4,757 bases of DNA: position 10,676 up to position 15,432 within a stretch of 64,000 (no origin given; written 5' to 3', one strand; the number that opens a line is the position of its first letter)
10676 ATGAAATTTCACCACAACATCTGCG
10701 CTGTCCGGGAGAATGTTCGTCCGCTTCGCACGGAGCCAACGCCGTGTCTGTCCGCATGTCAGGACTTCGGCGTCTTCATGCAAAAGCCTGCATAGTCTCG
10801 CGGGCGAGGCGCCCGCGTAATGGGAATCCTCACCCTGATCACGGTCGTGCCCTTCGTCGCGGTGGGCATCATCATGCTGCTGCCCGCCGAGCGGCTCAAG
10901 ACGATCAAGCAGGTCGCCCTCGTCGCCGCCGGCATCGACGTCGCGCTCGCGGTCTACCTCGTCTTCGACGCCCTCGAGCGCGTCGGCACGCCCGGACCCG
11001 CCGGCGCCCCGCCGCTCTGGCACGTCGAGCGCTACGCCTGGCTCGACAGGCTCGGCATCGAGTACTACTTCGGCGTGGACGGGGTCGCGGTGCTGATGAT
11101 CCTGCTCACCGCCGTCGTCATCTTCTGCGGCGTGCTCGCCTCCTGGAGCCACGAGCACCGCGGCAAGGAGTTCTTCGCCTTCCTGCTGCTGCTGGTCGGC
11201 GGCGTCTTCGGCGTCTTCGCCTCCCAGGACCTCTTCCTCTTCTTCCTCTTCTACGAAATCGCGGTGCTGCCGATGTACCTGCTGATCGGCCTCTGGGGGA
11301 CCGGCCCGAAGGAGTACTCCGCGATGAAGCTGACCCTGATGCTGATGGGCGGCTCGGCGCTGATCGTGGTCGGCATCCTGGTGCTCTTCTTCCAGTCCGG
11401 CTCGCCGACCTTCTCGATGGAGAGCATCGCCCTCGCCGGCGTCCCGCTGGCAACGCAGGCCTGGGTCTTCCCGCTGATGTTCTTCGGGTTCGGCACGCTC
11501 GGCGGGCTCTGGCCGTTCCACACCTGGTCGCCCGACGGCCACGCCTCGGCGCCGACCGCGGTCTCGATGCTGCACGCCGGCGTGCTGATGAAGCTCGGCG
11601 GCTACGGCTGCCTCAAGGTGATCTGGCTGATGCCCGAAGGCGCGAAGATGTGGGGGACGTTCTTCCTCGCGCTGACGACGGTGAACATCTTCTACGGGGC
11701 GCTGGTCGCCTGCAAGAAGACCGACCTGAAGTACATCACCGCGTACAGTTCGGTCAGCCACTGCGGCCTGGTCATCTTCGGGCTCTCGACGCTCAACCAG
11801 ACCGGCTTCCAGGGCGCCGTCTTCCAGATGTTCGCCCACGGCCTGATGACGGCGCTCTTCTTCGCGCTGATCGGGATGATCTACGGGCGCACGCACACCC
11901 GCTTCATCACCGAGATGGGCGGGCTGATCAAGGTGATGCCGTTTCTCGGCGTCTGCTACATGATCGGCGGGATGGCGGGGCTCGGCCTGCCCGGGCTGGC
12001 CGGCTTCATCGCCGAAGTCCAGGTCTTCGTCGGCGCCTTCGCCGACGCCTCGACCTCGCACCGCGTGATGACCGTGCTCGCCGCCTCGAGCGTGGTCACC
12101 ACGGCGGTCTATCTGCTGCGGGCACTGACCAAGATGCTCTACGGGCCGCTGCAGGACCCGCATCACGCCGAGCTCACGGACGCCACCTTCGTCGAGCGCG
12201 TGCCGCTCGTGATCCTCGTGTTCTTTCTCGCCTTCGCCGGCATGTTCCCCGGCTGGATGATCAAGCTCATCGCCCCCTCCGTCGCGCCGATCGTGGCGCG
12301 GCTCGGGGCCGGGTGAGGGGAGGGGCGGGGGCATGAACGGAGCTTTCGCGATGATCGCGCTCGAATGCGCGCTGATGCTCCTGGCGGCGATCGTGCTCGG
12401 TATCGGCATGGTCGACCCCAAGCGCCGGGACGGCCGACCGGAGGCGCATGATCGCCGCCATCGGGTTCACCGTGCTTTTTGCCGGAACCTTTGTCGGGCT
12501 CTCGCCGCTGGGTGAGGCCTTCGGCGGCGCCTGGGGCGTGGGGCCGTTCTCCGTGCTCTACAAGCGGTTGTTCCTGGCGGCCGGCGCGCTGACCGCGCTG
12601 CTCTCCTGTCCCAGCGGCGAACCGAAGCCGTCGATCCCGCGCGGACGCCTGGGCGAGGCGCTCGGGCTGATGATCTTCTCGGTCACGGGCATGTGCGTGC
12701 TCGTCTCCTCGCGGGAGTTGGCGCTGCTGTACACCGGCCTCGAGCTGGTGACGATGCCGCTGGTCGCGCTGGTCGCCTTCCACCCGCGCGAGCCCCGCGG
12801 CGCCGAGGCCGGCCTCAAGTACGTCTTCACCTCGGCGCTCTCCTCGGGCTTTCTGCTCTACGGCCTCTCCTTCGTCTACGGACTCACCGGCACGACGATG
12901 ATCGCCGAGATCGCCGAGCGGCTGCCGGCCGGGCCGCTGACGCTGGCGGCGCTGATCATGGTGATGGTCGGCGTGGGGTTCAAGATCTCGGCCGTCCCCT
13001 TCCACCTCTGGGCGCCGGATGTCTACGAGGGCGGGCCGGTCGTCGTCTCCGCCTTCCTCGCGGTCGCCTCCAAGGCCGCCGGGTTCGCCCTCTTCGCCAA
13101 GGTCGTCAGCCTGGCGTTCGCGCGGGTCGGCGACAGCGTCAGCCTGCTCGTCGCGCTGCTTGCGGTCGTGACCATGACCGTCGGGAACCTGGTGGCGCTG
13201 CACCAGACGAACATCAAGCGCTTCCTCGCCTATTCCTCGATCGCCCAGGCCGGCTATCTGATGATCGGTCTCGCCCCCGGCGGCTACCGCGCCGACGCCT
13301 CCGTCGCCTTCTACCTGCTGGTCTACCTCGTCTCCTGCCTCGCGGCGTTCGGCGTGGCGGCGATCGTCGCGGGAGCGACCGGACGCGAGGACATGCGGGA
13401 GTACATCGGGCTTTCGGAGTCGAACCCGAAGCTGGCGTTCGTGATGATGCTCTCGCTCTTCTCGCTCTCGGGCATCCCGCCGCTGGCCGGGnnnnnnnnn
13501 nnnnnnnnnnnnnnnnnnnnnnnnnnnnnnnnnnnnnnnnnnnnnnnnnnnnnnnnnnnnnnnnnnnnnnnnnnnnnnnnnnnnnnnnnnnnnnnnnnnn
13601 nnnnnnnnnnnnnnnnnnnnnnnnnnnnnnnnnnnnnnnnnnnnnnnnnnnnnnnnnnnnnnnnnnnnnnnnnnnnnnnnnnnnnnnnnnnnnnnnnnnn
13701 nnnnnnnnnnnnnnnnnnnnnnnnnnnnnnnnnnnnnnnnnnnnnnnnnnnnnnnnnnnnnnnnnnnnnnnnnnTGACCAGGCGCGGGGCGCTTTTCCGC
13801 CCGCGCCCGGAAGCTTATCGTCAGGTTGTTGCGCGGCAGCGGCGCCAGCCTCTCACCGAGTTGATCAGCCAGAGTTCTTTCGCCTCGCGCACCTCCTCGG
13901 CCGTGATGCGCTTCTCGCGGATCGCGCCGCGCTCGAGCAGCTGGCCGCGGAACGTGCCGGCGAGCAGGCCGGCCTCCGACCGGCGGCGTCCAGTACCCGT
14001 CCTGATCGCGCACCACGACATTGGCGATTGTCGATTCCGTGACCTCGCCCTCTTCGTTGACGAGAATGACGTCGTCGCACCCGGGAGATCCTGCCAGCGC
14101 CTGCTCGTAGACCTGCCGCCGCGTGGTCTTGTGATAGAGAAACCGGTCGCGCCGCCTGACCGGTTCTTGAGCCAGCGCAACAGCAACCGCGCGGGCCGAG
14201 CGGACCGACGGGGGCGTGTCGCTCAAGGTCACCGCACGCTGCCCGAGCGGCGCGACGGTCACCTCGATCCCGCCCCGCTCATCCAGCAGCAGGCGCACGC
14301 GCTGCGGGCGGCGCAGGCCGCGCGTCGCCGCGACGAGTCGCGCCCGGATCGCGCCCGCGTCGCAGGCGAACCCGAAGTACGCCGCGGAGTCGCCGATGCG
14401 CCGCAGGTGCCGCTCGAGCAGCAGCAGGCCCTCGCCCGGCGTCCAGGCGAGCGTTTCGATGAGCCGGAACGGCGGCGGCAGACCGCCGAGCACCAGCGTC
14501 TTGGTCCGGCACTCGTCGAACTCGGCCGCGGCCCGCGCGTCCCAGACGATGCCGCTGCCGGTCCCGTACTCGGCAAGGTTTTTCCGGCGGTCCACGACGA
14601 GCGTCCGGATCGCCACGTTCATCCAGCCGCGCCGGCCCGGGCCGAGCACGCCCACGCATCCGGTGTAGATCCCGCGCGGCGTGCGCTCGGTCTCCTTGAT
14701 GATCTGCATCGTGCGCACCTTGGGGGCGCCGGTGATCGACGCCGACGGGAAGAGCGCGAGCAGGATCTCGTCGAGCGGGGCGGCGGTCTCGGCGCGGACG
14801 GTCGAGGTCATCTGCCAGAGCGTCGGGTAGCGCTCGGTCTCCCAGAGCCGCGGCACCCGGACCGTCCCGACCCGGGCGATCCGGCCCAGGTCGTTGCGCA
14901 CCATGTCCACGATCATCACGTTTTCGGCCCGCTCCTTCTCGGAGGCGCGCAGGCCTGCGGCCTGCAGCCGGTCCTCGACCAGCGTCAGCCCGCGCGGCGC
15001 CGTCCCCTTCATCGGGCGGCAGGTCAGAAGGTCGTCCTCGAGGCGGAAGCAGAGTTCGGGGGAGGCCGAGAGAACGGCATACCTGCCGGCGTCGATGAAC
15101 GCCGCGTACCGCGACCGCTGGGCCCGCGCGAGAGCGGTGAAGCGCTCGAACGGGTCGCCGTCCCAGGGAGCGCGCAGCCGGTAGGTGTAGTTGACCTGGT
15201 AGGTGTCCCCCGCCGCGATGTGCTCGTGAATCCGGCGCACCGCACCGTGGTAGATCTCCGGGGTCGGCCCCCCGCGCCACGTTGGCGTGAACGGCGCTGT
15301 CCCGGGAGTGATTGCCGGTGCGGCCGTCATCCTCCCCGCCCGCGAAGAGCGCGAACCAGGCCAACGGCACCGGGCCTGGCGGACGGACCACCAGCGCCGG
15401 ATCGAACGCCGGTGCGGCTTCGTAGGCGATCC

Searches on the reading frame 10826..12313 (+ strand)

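Call 78: search_protein_families(library=pfam, max_evalue=0.0001, proteins=[window:10826-12313:+])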
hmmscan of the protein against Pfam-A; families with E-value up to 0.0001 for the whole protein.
window:10826-12313:+ (496 aa): 1 family
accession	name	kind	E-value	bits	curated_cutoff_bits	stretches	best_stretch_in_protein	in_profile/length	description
PF00361.26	Proton_antipo_M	-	9.4e-62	209.3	21.5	1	133-410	1-281/294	NADH:quinone oxidoreductase/Mrp antiporter, TM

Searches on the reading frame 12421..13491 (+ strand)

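Call 78: search_protein_families(library=pfam, max_evalue=0.0001, proteins=[window:12421-13491:+])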
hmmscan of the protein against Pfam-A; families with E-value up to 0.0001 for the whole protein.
window:12421-13491:+ (357 aa): 1 family
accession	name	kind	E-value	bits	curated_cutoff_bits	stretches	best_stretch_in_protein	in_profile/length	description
PF00361.26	Proton_antipo_M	-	2.9e-66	224.1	21.5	1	97-357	1-264/294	NADH:quinone oxidoreductase/Mrp antiporter, TM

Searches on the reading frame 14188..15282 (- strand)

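Call 79: search_protein_families(library=pfam, max_evalue=0.0001, proteins=[window:14188-15282:-])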
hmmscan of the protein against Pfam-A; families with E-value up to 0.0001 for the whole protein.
window:14188-15282:- (365 aa): 1 family
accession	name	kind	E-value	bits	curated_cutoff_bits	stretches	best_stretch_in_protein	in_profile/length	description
PF00425.24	Chorismate_bind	-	2.2e-75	254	27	1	9-261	3-257/257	chorismate binding enzyme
